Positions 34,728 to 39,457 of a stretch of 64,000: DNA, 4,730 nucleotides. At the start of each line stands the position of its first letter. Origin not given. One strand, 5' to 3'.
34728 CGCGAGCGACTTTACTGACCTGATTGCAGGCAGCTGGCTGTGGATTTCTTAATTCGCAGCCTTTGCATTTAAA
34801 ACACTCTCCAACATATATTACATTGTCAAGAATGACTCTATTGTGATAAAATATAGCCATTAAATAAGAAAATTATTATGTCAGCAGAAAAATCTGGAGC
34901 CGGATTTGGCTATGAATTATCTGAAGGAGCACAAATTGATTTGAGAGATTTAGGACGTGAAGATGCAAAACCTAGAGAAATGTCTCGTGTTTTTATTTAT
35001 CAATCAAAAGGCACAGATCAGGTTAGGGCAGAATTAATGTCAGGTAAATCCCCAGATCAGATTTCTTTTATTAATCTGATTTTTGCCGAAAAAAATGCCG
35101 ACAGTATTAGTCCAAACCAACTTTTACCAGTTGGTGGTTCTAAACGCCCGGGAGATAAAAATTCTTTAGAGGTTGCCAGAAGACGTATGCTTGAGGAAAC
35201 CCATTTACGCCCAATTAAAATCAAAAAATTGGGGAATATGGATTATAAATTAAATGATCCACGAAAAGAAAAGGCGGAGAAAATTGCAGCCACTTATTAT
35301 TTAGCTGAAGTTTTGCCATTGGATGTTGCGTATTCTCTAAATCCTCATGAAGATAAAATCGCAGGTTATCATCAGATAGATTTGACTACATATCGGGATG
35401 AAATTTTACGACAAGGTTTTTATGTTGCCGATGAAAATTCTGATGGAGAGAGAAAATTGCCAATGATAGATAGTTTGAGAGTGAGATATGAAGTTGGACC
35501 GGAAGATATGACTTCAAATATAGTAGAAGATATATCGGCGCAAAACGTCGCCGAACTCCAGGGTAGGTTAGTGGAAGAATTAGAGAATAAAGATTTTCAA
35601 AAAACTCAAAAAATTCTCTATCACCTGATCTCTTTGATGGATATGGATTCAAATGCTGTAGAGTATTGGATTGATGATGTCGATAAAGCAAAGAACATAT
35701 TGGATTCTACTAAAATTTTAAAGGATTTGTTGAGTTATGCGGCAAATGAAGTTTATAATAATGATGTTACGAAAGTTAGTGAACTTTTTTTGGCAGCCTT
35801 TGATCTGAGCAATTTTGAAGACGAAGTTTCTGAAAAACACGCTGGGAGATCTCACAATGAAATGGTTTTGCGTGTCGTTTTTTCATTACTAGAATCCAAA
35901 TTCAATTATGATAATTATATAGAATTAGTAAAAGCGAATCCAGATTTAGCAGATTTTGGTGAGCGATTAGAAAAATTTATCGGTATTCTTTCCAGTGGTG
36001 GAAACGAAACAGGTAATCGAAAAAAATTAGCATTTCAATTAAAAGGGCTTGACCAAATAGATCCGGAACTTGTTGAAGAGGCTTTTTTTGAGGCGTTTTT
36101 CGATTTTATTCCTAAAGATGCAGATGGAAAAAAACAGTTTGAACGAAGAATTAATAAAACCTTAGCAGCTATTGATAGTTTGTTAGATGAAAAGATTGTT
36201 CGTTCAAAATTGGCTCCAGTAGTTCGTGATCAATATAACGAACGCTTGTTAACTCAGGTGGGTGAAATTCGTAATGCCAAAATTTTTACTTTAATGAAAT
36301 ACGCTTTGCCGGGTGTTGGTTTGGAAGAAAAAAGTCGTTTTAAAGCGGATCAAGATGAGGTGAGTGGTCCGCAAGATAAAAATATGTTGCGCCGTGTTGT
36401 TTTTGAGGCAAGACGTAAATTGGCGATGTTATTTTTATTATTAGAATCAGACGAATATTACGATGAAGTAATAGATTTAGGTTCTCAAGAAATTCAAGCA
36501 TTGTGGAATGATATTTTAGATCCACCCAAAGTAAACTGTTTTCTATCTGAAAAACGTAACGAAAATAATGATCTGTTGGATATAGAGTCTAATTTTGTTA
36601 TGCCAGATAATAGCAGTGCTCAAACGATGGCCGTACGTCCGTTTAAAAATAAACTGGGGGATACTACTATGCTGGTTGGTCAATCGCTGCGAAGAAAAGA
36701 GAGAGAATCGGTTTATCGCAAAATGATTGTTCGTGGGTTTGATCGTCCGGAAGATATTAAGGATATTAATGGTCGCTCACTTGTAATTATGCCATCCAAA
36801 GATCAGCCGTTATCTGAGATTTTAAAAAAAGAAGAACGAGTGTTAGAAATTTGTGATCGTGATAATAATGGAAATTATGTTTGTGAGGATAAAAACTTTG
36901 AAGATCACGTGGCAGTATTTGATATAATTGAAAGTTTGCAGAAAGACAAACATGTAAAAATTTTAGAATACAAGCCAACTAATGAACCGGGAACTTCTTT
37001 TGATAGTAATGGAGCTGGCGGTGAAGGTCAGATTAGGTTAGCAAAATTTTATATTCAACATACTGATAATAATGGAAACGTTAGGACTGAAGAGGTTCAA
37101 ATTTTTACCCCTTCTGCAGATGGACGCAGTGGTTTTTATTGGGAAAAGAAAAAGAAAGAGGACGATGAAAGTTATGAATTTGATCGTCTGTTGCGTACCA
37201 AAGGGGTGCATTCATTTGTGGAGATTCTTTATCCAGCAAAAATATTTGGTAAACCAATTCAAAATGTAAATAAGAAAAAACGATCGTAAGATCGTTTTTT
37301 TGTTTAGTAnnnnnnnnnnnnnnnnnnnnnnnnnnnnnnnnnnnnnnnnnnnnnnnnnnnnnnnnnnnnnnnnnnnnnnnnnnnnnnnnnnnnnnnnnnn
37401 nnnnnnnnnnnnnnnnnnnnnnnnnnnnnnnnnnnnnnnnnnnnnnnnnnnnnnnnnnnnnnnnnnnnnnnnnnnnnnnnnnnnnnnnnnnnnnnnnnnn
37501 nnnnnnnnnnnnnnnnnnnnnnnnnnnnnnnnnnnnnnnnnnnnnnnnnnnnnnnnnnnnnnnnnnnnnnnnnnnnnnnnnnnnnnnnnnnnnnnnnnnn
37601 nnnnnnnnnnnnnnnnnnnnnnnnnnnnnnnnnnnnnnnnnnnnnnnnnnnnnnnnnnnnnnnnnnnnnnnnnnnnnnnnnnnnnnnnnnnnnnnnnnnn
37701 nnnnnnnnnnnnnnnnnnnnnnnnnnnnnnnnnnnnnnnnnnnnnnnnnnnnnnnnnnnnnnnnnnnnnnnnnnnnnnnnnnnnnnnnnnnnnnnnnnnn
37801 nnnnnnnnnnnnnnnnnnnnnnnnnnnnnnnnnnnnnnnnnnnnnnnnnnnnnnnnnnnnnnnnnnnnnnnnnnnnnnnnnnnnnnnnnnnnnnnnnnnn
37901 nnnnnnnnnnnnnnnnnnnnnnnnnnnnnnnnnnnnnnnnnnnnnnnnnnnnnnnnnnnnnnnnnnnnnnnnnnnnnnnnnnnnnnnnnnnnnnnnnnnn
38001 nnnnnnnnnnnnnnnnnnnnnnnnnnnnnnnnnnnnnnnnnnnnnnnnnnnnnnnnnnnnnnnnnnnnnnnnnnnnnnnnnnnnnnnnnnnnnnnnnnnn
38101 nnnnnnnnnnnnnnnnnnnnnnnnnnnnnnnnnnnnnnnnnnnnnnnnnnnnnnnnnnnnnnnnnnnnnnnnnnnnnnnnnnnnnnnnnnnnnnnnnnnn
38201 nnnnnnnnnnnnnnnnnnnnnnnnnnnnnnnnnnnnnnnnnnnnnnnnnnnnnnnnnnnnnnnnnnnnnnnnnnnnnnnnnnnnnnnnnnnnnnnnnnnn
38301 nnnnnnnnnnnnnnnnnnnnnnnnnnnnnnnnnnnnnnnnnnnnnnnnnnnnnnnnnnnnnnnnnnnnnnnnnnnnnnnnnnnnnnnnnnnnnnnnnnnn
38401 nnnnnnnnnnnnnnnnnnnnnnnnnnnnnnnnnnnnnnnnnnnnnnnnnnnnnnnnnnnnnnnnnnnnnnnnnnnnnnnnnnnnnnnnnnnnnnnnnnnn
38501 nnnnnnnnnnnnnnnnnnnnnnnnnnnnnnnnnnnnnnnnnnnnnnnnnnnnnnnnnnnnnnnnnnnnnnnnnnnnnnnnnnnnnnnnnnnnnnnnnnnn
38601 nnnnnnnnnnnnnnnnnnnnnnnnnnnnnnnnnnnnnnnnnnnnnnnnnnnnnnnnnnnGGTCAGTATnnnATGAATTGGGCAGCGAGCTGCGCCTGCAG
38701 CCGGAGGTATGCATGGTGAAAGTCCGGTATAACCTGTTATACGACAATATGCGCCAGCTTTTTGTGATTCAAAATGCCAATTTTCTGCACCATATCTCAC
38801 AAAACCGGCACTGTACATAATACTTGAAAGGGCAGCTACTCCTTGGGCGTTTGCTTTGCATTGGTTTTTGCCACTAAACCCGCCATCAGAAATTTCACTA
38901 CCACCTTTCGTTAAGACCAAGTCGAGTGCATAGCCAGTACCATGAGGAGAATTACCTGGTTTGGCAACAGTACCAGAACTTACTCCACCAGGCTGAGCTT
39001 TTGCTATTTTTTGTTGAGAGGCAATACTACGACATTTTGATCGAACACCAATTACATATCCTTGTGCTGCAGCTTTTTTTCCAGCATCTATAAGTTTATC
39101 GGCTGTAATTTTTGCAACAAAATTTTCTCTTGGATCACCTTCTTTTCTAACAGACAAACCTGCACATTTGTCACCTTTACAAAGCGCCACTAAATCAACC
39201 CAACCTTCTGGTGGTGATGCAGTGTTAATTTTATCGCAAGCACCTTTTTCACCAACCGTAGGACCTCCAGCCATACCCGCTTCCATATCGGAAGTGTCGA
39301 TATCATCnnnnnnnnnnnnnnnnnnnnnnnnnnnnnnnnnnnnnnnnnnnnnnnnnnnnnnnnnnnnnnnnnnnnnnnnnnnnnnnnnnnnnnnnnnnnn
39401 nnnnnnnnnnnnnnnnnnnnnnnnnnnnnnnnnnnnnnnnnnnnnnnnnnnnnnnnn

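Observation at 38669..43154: Two adjacent surface proteins share a duplicated 2-TM hairpin module fused to M15 peptidase domains but carry different ectodomains, bracketing a lone CuA cupredoxin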

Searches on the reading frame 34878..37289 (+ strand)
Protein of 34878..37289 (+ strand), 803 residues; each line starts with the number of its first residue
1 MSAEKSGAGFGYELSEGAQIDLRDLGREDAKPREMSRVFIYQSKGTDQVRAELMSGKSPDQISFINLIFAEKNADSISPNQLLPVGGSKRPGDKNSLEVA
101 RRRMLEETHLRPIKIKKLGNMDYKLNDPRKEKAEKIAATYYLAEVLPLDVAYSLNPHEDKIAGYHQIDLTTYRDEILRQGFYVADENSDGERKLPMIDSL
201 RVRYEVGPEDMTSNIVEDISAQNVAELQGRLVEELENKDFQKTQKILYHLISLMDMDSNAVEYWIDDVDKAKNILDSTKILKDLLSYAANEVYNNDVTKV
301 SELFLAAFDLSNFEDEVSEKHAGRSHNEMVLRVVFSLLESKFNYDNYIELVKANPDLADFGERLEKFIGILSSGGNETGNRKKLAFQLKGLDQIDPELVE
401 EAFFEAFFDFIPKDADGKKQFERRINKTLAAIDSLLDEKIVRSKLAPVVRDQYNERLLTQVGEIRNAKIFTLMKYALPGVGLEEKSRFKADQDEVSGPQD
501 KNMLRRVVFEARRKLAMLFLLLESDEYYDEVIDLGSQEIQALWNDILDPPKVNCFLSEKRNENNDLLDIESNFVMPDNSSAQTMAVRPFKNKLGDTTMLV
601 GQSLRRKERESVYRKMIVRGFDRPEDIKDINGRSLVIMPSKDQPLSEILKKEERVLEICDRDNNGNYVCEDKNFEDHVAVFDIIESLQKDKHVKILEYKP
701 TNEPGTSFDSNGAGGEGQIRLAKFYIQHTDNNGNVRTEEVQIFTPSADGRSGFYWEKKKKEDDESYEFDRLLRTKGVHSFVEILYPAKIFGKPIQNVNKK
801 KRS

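Call 5: search_protein_families(library=pfam, proteins=[window:34878-37289:+], max_evalue=0.01)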
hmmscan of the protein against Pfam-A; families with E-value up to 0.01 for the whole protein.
window:34878-37289:+ (803 aa): 2 families
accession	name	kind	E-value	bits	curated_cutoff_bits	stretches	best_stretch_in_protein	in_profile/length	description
PF17914.6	HopA1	-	0.0031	17.8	22.7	1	177-278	6-91/170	HopA1 effector protein family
PF00293.34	NUDIX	-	0.0053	17.2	21.1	0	82-146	31-93/134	NUDIX domain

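Call 82: search_protein_families(library=ncbifam, proteins=[window:34878-37289:+], max_evalue=0.01)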
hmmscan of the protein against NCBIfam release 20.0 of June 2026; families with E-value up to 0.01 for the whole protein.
window:34878-37289:+ (803 aa): 0 families

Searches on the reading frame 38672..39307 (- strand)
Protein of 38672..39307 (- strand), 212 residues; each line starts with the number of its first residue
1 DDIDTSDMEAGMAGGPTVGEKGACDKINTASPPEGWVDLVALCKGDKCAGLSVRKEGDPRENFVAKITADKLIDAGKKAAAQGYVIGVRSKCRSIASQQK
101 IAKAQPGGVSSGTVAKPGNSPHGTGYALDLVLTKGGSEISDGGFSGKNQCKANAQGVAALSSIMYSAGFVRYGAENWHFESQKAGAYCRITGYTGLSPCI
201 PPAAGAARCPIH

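Call 79: search_solved_structures(query=window:38672-39307:-, max_evalue=0.01, show_alignments=1)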
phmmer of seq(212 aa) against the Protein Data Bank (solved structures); distinct sequences matched with E-value up to 0.01: 1.
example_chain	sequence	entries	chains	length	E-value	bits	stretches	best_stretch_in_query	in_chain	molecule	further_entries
2vo9_A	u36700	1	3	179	0.0013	22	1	64-138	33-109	L-ALANYL-D-GLUTAMATE PEPTIDASE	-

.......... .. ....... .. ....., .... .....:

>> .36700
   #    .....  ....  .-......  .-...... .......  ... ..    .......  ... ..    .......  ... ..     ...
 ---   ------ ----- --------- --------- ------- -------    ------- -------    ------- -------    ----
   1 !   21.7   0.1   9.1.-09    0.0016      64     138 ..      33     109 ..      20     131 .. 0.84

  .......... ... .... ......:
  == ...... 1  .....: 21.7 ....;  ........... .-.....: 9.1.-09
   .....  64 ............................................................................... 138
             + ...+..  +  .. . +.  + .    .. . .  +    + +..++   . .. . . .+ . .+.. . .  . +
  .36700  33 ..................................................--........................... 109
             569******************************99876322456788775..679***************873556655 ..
